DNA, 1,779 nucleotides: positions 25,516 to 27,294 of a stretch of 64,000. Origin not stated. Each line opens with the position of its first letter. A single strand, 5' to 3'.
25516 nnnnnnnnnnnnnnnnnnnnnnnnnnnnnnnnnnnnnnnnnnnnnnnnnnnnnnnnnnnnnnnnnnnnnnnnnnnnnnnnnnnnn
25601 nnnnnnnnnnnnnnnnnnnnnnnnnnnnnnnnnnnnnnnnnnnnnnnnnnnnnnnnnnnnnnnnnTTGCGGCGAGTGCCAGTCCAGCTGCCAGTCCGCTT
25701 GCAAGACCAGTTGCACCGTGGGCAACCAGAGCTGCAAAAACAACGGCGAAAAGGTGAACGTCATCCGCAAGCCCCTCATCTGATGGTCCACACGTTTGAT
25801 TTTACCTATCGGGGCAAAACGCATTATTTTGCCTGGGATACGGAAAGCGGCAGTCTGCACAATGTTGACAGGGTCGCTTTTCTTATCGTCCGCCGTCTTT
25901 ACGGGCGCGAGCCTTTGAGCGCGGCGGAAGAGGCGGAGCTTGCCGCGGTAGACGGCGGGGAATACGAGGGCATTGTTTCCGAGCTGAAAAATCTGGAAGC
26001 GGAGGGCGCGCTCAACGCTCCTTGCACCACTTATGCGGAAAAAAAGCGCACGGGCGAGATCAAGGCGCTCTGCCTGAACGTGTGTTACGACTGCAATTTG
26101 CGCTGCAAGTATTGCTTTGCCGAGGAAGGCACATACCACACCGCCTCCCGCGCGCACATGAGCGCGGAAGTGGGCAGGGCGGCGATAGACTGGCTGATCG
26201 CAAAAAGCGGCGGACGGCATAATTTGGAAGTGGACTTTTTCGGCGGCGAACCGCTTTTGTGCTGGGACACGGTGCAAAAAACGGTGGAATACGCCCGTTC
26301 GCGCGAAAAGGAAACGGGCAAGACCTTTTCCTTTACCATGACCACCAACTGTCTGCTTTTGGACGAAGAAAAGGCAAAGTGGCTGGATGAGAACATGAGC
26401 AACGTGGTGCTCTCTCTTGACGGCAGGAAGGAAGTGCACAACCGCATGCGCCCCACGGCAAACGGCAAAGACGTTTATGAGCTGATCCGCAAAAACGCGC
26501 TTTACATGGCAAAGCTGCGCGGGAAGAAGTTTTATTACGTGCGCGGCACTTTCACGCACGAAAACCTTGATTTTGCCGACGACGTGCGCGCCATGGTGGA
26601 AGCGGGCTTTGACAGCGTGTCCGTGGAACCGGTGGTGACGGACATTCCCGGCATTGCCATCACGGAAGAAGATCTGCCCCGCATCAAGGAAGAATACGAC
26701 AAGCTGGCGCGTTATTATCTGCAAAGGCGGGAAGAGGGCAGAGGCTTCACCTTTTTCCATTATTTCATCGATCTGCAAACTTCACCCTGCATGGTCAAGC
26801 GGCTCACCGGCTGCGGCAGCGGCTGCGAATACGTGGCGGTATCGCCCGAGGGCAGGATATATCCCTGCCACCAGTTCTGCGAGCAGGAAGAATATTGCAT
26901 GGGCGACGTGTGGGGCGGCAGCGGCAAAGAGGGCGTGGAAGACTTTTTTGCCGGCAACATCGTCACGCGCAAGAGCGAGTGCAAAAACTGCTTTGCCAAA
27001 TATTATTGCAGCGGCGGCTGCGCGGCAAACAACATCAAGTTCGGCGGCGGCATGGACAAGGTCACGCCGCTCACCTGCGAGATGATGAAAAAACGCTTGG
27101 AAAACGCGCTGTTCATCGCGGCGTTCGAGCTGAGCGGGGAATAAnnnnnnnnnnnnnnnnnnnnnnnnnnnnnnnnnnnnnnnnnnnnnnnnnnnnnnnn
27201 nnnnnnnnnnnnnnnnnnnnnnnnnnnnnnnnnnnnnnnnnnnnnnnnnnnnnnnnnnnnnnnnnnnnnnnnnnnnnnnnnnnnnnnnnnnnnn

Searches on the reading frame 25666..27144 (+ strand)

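Call 29: search_protein_families(library=pfam, proteins=[window:25666-27144:+])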
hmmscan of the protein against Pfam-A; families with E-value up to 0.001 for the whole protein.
window:25666-27144:+ (492 aa): 2 families
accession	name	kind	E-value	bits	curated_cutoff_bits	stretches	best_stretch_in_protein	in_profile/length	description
PF04055.27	Radical_SAM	-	1.2e-14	55.3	29.5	1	138-276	2-135/166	Radical SAM superfamily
PF13353.11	Fer4_12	-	6.2e-09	36.7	22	1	140-256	12-118/137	4Fe-4S single cluster domain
